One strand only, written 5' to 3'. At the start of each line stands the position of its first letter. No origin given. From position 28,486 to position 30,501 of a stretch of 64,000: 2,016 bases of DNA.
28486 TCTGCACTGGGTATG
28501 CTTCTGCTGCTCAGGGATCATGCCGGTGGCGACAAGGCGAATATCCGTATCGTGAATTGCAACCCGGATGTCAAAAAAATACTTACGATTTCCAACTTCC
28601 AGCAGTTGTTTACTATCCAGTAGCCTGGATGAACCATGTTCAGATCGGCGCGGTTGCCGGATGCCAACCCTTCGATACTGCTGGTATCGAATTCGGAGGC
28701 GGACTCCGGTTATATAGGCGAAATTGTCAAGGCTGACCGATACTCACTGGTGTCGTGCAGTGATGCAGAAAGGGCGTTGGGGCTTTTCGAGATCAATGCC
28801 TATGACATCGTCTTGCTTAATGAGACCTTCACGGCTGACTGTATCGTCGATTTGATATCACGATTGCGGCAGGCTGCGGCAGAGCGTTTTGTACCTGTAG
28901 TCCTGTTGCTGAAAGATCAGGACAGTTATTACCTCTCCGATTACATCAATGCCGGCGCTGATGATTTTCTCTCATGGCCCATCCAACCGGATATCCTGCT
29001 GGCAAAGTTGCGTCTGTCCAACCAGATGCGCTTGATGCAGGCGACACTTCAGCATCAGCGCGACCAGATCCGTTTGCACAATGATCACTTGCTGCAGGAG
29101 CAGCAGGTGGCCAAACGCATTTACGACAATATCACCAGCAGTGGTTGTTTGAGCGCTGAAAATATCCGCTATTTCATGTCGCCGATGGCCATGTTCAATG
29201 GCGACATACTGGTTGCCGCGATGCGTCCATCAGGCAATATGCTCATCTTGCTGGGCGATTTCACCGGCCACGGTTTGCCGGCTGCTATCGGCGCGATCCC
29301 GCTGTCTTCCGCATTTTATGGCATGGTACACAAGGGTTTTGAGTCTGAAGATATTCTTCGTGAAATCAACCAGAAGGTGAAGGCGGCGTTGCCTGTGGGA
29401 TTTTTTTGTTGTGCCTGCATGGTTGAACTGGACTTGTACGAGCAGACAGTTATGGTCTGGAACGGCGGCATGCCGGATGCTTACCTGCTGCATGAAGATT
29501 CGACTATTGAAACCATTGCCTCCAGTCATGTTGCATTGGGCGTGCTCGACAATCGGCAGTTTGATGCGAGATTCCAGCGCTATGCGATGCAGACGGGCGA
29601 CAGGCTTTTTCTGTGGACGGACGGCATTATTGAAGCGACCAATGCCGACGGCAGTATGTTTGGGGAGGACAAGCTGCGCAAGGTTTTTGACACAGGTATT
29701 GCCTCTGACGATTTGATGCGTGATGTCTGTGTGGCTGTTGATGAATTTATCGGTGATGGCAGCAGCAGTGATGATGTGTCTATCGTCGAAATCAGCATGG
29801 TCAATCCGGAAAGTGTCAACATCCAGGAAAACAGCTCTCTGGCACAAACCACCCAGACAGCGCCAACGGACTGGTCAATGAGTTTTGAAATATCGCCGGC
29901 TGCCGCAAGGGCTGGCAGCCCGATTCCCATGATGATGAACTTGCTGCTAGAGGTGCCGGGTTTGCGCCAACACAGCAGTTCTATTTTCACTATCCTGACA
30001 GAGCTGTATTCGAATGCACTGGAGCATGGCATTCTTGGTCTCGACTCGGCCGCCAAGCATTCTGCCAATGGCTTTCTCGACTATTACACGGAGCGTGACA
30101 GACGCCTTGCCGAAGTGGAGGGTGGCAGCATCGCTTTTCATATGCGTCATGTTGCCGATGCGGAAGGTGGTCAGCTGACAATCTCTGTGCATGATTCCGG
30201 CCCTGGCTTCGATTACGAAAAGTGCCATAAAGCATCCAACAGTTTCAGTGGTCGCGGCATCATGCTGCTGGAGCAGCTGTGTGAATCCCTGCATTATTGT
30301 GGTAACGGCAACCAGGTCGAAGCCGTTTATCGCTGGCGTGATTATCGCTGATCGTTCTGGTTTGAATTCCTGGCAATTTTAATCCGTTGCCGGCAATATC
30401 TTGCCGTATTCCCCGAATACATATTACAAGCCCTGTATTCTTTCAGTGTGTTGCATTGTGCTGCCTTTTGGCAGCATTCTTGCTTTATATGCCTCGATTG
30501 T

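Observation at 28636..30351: HsbR-like phosphatase/kinase fusion whose receiver domain has lost every phospho-acceptor residue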

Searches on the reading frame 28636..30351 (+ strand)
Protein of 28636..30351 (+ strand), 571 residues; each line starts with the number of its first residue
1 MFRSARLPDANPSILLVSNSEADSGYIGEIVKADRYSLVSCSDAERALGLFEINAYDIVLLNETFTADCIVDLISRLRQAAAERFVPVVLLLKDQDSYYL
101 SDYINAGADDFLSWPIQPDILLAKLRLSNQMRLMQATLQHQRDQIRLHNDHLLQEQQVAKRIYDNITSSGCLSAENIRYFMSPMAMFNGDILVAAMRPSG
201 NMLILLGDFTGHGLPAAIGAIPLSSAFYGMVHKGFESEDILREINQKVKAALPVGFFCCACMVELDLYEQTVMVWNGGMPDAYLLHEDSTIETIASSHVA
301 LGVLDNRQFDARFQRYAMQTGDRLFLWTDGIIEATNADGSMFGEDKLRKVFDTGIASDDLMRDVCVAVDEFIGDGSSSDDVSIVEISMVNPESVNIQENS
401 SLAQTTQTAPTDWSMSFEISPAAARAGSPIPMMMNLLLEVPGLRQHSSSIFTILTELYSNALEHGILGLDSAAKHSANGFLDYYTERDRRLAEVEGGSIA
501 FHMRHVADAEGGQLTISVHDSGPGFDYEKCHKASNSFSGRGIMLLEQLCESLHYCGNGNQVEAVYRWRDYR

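Call 3: search_protein_families(library=pfam, proteins=[window:28636-30351:+], max_evalue=0.01)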
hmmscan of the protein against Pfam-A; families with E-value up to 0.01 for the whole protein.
window:28636-30351:+ (571 aa): 4 families
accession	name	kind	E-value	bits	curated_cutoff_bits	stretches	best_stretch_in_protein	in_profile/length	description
PF07228.17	SpoIIE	-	2.4e-38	132.4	25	1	199-386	2-189/192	Stage II sporulation protein E (SpoIIE)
PF13581.12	HATPase_c_2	-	8.1e-09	36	27.4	1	454-563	36-125/127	Histidine kinase-like ATPase domain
PF00072.30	Response_reg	-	8.5e-07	29.6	30.2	1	14-125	1-110/111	Response regulator receiver domain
PF02518.31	HATPase_c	-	0.0015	19.4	26.4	1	448-540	4-75/111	Histidine kinase-, DNA gyrase B-, and HSP90-like ATPase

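Call 7: search_protein_families(library=ncbifam, proteins=[window:28636-30351:+], max_evalue=0.001)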
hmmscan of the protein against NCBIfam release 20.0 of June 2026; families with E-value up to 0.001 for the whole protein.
window:28636-30351:+ (571 aa): 24 families
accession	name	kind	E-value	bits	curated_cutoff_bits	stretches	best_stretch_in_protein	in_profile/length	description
NF040689.1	MtrAB_MtrA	equivalog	3.5e-11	42.9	300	1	14-147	1-126/219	MtrAB system response regulator MtrA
NF007135.0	PRK09581.1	equivalog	3e-10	39.5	474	1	9-141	153-284/457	PleD family two-component system response regulator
TIGR02154.1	PhoB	equivalog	4.4e-10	39.2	296.2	1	12-139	3-128/226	phosphate regulon transcriptional regulator PhoB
NF045914.1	RespRegNblR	equivalog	6.5e-08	32.4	300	1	9-139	4-133/228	response regulator transcription factor NblR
NF047654.1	DiguCycDgcRLepto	equivalog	1e-07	31.2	500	1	13-142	4-135/295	diguanylate cyclase DgcR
NF052313.1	T9SS_RR_PorX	equivalog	3.5e-07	29.4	300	1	33-141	22-129/513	T9SS response regulator signal transducer PorX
NF041734.1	resp_reg_RppA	equivalog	4.5e-07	29.4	250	1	14-147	3-136/229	two-component system response regulator RppA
NF041733.1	resp_reg_CseB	equivalog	5.2e-07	29.3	350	1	14-141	3-126/228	two-component system response regulator CseB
NF047793.1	ResRegPgtA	equivalog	7.5e-06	25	650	1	13-160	7-150/414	two-component system response regulator PgtA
NF045991.1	RespRegCtrARhodob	equivalog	1.4e-05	25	350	1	14-126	3-113/224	response regulator transcription factor CtrA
NF007005.1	PRK09468.1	equivalog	1.4e-05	24.6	331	1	27-127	19-117/237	osmolarity response regulator transcription factor OmpR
NF051850.1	RespRegRprY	equivalog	2.9e-05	23.6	370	1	14-150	7-139/234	response regulator transcription factor RprY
NF041880.1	EPS_EpsF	equivalog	9.4e-05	21.1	900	1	38-157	22-142/492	response regulator EpsF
NF012227.0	AdeR_RR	equivalog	0.0002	20.9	340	1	13-146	12-141/239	efflux system response regulator transcription factor AdeR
TIGR01387.1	cztR_silR_copR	subfamily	0.00025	20.8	279.2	1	14-135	1-118/218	heavy metal response regulator transcription factor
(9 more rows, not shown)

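Call 9: find_homologous_proteins(query=window:28636-30351:+, max_evalue=1e-10)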
Query window:28636-30351:+ (571 aa): 4117 proteins with E <= 1e-10 among 8000 candidates; the best 120 are listed.
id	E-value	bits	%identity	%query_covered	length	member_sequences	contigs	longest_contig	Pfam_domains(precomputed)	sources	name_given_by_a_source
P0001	0.0e+0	1294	100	100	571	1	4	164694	PF13581.13,PF00072.31,PF07228.18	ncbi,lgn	-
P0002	1.8e-254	864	67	100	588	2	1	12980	PF13581.13,PF07228.18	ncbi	-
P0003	7.8e-169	581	47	97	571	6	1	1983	PF13581.13,PF00072.31,PF07228.18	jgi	-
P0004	8.3e-169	581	47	98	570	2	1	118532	PF13581.13,PF02518.32,PF00072.31,PF07228.18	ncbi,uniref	ncbi:ATP-binding SpoIIE family protein phosphatase [Marinimicrobium sp. C2-29]|uniref:ATP-binding Sp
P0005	8.5e-169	581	47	99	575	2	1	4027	PF13581.13,PF00072.31,PF07228.18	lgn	-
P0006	1.2e-168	580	47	97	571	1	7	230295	PF13581.13,PF00072.31,PF07228.18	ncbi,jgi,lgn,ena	-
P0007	2.1e-168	580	47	97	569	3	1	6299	PF00072.31,PF07228.18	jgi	-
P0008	6.7e-168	578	46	97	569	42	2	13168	PF13581.13,PF00072.31,PF07228.18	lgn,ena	-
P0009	1.3e-167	577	46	98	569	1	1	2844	PF00072.31,PF07228.18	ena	-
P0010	1.4e-167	577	46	99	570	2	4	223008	PF13581.13,PF00072.31,PF07228.18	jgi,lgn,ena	-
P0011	1.6e-167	577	46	98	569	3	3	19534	PF13581.13,PF00072.31,PF07228.18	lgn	-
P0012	2.1e-167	576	48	98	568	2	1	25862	PF13581.13,PF00072.31,PF07228.18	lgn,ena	-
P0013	2.3e-167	576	47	98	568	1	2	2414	PF13581.13,PF00072.31,PF07228.18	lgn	-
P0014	3.4e-167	576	46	98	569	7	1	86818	PF13581.13,PF00072.31,PF07228.18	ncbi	-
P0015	3.6e-167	575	45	98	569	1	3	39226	PF00072.31,PF07228.18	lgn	-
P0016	4.7e-167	575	48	98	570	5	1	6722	PF13581.13,PF00072.31,PF07228.18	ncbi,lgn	-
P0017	6.0e-167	575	47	98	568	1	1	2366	PF13581.13,PF00072.31,PF07228.18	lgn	-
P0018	9.2e-167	574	45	98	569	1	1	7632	PF00072.31,PF07228.18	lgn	-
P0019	1.6e-166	573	46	97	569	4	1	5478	PF13581.13,PF00072.31,PF07228.18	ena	-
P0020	1.7e-166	573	46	98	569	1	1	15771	PF13581.13,PF00072.31,PF07228.18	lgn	-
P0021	1.8e-166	573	45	98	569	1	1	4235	PF13581.13,PF00072.31,PF07228.18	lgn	-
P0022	2.0e-166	573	47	98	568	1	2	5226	PF13581.13,PF00072.31,PF07228.18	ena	-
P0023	2.2e-166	573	46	98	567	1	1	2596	PF13581.13,PF00072.31,PF07228.18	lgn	-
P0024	3.3e-166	572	47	98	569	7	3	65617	PF13581.13,PF00072.31,PF07228.18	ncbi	-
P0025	3.3e-166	572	46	98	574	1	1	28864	PF13581.13,PF00072.31,PF07228.18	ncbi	-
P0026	3.5e-166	572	46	97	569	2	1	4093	PF13581.13,PF00072.31,PF07228.18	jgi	jgi:CheY-like chemotaxis protein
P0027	5.4e-166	572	46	99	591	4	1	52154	PF13581.13,PF00072.31,PF07228.18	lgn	-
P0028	7.0e-166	571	47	98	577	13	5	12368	PF13581.13,PF00072.31,PF07228.18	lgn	-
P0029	7.6e-166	571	46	97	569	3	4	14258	PF13581.13,PF00072.31,PF07228.18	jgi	-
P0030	8.5e-166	571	46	97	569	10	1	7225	PF13581.13,PF00072.31,PF07228.18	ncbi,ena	-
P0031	9.7e-166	571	47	98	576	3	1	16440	PF13581.13,PF00072.31,PF07228.18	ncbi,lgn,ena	-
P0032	1.6e-165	570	45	98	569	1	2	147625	PF13581.13,PF00072.31,PF07228.18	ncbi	-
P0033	1.6e-165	570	47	98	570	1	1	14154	PF13581.13,PF02518.32,PF00072.31,PF07228.18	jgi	-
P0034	1.9e-165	570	46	97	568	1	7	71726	PF13581.13,PF00072.31,PF07228.18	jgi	-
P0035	2.2e-165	570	45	98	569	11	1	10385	PF13581.13,PF00072.31,PF07228.18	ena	-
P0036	2.3e-165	569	47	98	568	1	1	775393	PF13581.13,PF00072.31,PF07228.18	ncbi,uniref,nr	ncbi:ATP-binding SpoIIE family protein phosphatase [Marinimicrobium alkaliphilum]|uniref:ATP-binding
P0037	3.1e-165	569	46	98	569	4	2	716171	PF13581.13,PF00072.31,PF07228.18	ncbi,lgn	ncbi:two-component system response regulator HsbR [Aurantivibrio plasticivorans]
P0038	3.3e-165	569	47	98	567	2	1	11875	PF13581.13,PF00072.31,PF07228.18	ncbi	-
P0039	3.7e-165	569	46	99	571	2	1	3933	PF13581.13,PF00072.31,PF07228.18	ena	-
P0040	3.9e-165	569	44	98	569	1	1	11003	PF13581.13,PF00072.31,PF07228.18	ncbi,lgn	-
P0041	6.1e-165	568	46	98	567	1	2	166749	PF13581.13,PF00072.31,PF07228.18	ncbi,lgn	-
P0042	7.5e-165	568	45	97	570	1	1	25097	PF13581.13,PF00072.31,PF07228.18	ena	-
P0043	1.0e-164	567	44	98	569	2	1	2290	PF13581.13,PF00072.31,PF07228.18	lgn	-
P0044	1.1e-164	567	46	97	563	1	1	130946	PF13581.13,PF00072.31,PF07228.18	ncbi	-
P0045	2.2e-164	566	47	97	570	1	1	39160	PF13581.13,PF00072.31,PF07228.18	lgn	-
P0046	2.4e-164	566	47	97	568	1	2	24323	PF13581.13,PF00072.31,PF07228.18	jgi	-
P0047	2.4e-164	566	46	97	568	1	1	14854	PF13581.13,PF00072.31,PF07228.18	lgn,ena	-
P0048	3.3e-164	566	47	98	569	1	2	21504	PF13581.13,PF00072.31,PF07228.18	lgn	-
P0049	3.8e-164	565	47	98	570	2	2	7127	PF13581.13,PF00072.31,PF07228.18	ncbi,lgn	-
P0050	4.5e-164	565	47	97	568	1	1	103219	PF13581.13,PF00072.31,PF07228.18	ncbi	-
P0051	4.5e-164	565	45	99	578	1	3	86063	PF13581.13,PF00072.31,PF07228.18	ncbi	-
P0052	4.5e-164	565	47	98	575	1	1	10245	PF13581.13,PF00072.31,PF07228.18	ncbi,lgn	-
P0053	1.2e-163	564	45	98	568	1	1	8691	PF13581.13,PF00072.31,PF07228.18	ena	-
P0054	1.3e-163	564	45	99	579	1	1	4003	PF13581.13,PF00072.31,PF07228.18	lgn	-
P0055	1.5e-163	563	45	97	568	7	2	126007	PF13581.13,PF00072.31,PF07228.18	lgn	-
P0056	2.4e-163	563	46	97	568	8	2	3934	PF13581.13,PF00072.31,PF07228.18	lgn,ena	-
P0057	2.5e-163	563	45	97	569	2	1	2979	PF13581.13,PF00072.31,PF07228.18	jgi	-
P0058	2.8e-163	563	45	98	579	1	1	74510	PF13581.13,PF00072.31,PF07228.18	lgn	-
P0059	3.5e-163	562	46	98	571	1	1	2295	PF13581.13,PF00072.31,PF07228.18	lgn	-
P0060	3.8e-163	562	45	98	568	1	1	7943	PF00072.31,PF07228.18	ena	-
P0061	4.3e-163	562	45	98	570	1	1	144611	PF13581.13,PF00072.31,PF07228.18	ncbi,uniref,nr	ncbi:fused response regulator/phosphatase [Marinimicrobium sp. ABcell2]|uniref:ATP-binding SpoIIE fa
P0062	4.4e-163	562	47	98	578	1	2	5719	PF13581.13,PF00072.31,PF07228.18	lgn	-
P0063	6.1e-163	561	46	98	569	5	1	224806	PF13581.13,PF00072.31,PF07228.18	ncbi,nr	ncbi:fused response regulator/phosphatase [Pseudomaricurvus alkylphenolicus]|nr:fused response regul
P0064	7.8e-163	561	47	98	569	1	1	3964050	PF13581.13,PF00072.31,PF07228.18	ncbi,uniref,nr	ncbi:fused response regulator/phosphatase [Simiduia sp. 21SJ11W-1]|uniref:ATP-binding SpoIIE family 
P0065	1.1e-162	561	45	97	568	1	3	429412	PF00072.31,PF07228.18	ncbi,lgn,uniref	ncbi:MAG: two-component system response regulator HsbR [Candidatus Pelagadaptatus aseana]|uniref:ATP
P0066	1.2e-162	561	46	97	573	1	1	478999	PF13581.13,PF00072.31,PF07228.18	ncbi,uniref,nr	ncbi:fused response regulator/phosphatase [Exilibacterium tricleocarpae]|uniref:Fused response regul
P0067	1.6e-162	560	46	98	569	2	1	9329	PF13581.13,PF00072.31,PF07228.18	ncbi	-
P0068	1.7e-162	560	47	98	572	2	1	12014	PF13581.13,PF00072.31,PF07228.18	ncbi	-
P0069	2.7e-162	559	45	98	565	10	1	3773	PF13581.13,PF00072.31,PF07228.18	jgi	jgi:CheY-like chemotaxis protein/serine phosphatase RsbU (regulator of sigma subunit)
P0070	2.8e-162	559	47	97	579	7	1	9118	PF13581.13,PF00072.31,PF07228.18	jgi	-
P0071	2.9e-162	559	45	97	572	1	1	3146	PF13581.13,PF00072.31,PF07228.18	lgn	-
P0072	4.1e-162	559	47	97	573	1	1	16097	PF13581.13,PF00072.31,PF07228.18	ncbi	ncbi:MAG: fused response regulator/phosphatase [Cellvibrionaceae bacterium]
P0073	4.2e-162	559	45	98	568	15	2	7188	PF13581.13,PF02518.32,PF00072.31,PF07228.18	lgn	-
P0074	6.6e-162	558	45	98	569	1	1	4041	PF13581.13,PF00072.31,PF07228.18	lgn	-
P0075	9.7e-162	558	46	97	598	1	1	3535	PF13581.13,PF00072.31,PF07228.18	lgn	-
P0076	1.2e-161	557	45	98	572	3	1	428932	PF13581.13,PF00072.31,PF07228.18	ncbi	ncbi:MAG: SpoIIE family protein phosphatase [Cellvibrionaceae bacterium]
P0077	1.6e-161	557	45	98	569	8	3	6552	PF13581.13,PF00072.31,PF07228.18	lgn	-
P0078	1.6e-161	557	46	97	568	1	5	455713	PF13581.13,PF00072.31,PF07228.18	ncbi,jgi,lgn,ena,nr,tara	ncbi:MAG: fused response regulator/phosphatase [Cellvibrionaceae bacterium]|nr:fused response regula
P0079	2.3e-161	556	44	98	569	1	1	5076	PF13581.13,PF00072.31,PF07228.18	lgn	-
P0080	7.1e-161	555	46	97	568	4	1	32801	PF13581.13,PF00072.31,PF07228.18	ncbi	-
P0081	9.4e-161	554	44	99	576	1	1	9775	PF13581.13,PF00072.31,PF07228.18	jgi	jgi:CheY-like chemotaxis protein/anti-sigma regulatory factor (Ser/Thr protein kinase)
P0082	1.1e-160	554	46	97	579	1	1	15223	PF13581.13,PF00072.31,PF07228.18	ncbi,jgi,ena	-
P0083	1.2e-160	554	46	97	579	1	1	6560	PF13581.13,PF00072.31,PF07228.18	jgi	-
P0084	1.8e-160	553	44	98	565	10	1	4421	PF13581.13,PF00072.31,PF07228.18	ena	-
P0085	2.2e-160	553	45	97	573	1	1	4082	PF13581.13,PF00072.31,PF07228.18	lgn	-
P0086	2.3e-160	553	44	98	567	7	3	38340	PF13581.13,PF00072.31,PF07228.18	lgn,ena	-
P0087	2.5e-160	553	45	98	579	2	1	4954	PF13581.13,PF00072.31,PF07228.18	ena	-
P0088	2.8e-160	553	45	98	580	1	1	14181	PF13581.13,PF00072.31,PF07228.18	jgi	jgi:serine phosphatase RsbU (regulator of sigma subunit)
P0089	3.2e-160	553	46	98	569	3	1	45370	PF00072.31,PF07228.18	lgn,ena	-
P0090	6.1e-160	552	45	98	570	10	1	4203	PF13581.13,PF00072.31,PF07228.18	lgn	-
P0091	1.2e-159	551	45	97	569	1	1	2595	PF13581.13,PF00072.31,PF07228.18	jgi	jgi:two-component system, HptB-dependent secretion and biofilm response regulator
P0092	1.3e-159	551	45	98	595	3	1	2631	PF13581.13,PF00072.31,PF07228.18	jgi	jgi:DNA-binding response OmpR family regulator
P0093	1.3e-159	550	46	98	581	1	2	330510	PF13581.13,PF00072.31,PF07228.18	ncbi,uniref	ncbi:SpoIIE family protein phosphatase [Gilvimarinus sp. F26214L]|uniref:SpoIIE family protein phosp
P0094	1.4e-159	550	45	98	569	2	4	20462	PF13581.13,PF00072.31,PF07228.18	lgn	-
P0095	1.7e-159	550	45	97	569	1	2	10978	PF13581.13,PF00072.31,PF07228.18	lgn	-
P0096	2.1e-159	550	45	98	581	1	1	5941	PF13581.13,PF00072.31,PF07228.18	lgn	-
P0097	2.6e-159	549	46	97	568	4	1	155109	PF13581.13,PF00072.31,PF07228.18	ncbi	ncbi:ATP-binding SpoIIE family protein phosphatase [Aurantivibrio infirmus]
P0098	3.4e-159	549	45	98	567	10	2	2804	PF13581.13,PF00072.31,PF07228.18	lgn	-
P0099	4.0e-159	549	45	97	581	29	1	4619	PF13581.13,PF00072.31,PF07228.18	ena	-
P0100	4.8e-159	549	45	98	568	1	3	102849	PF13581.13,PF00072.31,PF07228.18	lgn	-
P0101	5.2e-159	548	45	97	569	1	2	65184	PF13581.13,PF00072.31,PF07228.18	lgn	-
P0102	5.8e-159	548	45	98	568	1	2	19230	PF13581.13,PF00072.31,PF07228.18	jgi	jgi:CheY-like chemotaxis protein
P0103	5.9e-159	548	46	97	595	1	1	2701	PF13581.13,PF00072.31,PF07228.18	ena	-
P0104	6.7e-159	548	44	98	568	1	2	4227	PF13581.13,PF00072.31,PF07228.18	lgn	-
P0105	6.9e-159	548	45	99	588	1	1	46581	PF13581.13,PF00072.31,PF07228.18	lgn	-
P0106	8.9e-159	548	45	97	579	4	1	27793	PF13581.13,PF00072.31,PF07228.18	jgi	jgi:CheY-like chemotaxis protein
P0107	1.4e-158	547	45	97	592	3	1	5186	PF13581.13,PF00072.31,PF07228.18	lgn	-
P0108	1.7e-158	547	45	97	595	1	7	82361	PF13581.13,PF00072.31,PF07228.18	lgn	-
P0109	1.7e-158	547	44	98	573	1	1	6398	PF13581.13,PF00072.31,PF07228.18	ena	-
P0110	1.8e-158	547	45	97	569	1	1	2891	PF13581.13,PF00072.31,PF07228.18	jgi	jgi:two-component system, HptB-dependent secretion and biofilm response regulator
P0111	2.1e-158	547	44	97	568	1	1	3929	PF13581.13,PF00072.31,PF07228.18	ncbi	-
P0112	2.3e-158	546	45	98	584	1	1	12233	PF13581.13,PF00072.31,PF07228.18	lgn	-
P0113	2.3e-158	546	45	97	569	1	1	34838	PF13581.13,PF00072.31,PF07228.18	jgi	-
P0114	2.5e-158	546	45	98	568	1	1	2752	PF13581.13,PF00072.31,PF07228.18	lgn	-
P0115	2.6e-158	546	45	97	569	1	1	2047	PF13581.13,PF00072.31,PF07228.18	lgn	-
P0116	2.7e-158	546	46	97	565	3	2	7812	PF00072.31,PF07228.18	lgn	-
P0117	2.9e-158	546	44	97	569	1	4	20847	PF13581.13,PF00072.31,PF07228.18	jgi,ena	-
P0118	2.9e-158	546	45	98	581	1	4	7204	PF13581.13,PF00072.31,PF07228.18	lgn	-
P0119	3.0e-158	546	43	98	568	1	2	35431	PF13581.13,PF00072.31,PF07228.18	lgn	-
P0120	3.1e-158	546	44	97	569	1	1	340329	PF13581.13,PF00072.31,PF07228.18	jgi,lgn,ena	-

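Call 11: find_encoding_contigs(protein=P0002, flank=10000, max_places=4)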
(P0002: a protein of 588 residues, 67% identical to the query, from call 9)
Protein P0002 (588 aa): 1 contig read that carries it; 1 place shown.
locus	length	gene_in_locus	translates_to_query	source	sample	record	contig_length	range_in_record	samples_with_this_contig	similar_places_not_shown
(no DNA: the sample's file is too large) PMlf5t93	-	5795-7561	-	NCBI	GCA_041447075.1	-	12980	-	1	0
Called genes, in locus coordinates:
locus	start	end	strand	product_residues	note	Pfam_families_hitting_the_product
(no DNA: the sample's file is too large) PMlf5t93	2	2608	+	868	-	?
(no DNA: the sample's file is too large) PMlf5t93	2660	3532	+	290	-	PF03705:CheR_N, PF01739:CheR, PF13489:Methyltransf_23 (weak), PF08242:Methyltransf_12 (faint)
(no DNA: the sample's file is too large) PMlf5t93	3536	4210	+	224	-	PF03975:CheD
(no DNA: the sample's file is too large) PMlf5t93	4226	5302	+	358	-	PF00072:Response_reg, PF01339:CheB_methylest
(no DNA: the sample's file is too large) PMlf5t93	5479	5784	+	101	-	PF01740:STAS, PF13466:STAS_2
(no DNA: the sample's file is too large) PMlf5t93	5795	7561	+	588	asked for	PF07228:SpoIIE, PF13581:HATPase_c_2 (faint)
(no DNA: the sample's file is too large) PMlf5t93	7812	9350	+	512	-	PF02120:Flg_hook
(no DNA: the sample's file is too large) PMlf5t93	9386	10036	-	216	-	PF06181:Urate_ox_N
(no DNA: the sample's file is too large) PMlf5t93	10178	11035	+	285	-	PF03328:HpcH_HpaI, PF15617:C-C_Bond_Lyase (weak)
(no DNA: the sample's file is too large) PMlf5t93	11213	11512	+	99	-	-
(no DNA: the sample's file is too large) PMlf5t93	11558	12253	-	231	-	-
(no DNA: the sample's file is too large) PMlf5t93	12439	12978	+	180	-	?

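Call 12: find_encoding_contigs(protein=P0001, flank=10000, max_places=4)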
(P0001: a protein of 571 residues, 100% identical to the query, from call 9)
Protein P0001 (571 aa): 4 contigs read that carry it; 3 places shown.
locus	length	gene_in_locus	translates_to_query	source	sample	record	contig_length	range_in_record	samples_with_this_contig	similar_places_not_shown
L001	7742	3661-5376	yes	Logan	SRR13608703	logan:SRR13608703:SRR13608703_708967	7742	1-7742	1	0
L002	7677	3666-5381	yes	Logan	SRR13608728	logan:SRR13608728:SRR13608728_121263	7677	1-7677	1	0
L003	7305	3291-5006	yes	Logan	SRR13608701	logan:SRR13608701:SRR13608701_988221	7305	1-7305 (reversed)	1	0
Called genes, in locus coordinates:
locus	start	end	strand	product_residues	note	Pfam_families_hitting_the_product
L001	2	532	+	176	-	?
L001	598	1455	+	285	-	PF03705:CheR_N, PF01739:CheR, PF08242:Methyltransf_12 (faint), PF13649:Methyltransf_25 (faint)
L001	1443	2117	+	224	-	PF03975:CheD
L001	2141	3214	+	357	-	PF00072:Response_reg, PF01339:CheB_methylest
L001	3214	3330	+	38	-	-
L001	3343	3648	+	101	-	PF01740:STAS, PF13466:STAS_2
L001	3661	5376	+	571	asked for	PF00072:Response_reg (weak), PF07228:SpoIIE, PF13581:HATPase_c_2 (weak)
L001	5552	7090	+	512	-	PF02120:Flg_hook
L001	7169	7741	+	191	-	?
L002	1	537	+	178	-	?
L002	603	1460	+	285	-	PF03705:CheR_N, PF01739:CheR, PF08242:Methyltransf_12 (faint), PF13649:Methyltransf_25 (faint)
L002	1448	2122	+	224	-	PF03975:CheD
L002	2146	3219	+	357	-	PF00072:Response_reg, PF01339:CheB_methylest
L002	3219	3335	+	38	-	-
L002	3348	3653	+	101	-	PF01740:STAS, PF13466:STAS_2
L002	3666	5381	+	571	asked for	PF00072:Response_reg (weak), PF07228:SpoIIE, PF13581:HATPase_c_2 (weak)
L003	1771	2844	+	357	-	PF00072:Response_reg, PF01339:CheB_methylest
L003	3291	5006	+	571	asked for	PF00072:Response_reg (weak), PF07228:SpoIIE, PF13581:HATPase_c_2 (weak)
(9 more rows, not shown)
